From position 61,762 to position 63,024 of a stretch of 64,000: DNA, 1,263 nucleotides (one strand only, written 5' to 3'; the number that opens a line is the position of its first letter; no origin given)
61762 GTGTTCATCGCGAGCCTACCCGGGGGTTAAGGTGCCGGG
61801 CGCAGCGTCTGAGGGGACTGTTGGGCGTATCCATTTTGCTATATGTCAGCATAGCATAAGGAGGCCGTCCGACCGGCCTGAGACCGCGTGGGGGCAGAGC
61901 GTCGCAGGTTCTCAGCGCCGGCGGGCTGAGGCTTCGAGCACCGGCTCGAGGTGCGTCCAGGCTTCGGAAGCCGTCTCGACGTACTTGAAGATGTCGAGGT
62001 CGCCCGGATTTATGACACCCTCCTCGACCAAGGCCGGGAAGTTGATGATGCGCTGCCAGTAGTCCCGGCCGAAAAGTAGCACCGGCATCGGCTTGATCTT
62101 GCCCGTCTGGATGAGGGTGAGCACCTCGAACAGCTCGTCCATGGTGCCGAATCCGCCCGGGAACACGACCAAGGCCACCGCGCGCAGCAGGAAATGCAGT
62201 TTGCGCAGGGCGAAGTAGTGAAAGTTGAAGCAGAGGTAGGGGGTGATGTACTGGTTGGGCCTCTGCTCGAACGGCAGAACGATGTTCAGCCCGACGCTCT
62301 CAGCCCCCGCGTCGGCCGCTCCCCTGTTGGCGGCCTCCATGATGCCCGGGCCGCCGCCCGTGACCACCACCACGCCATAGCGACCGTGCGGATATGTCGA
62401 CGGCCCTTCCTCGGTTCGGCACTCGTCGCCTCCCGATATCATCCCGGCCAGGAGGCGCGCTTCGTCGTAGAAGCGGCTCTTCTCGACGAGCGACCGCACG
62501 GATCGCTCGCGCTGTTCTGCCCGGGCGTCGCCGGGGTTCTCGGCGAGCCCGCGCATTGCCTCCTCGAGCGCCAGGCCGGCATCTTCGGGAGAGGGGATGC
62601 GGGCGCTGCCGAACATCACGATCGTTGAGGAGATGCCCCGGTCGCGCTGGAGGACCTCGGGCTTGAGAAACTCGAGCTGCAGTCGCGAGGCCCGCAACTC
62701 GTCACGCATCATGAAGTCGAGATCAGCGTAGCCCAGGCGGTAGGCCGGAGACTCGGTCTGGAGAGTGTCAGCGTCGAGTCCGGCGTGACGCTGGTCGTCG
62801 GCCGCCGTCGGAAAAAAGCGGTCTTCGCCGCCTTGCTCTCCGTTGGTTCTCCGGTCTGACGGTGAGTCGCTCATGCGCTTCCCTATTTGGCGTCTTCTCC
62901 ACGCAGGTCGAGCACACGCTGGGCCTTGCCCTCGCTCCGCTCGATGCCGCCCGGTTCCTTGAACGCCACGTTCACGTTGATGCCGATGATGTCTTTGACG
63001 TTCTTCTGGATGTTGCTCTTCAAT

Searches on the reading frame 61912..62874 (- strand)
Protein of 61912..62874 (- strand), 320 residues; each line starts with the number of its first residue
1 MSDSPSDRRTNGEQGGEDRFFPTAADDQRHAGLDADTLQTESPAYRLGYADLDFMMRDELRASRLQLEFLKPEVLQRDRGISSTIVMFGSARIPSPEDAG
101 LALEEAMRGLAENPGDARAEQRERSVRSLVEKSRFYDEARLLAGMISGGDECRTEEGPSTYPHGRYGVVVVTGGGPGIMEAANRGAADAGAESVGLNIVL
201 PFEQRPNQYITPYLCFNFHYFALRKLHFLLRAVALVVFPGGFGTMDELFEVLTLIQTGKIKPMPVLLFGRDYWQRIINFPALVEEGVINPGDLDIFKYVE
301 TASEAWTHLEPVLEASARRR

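Call 89: find_encoding_contigs(protein=window:61912-62874:-, flank=10000, max_places=1)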
Protein window:61912-62874:- (320 aa): no gene with exactly this product is on record in the collection.
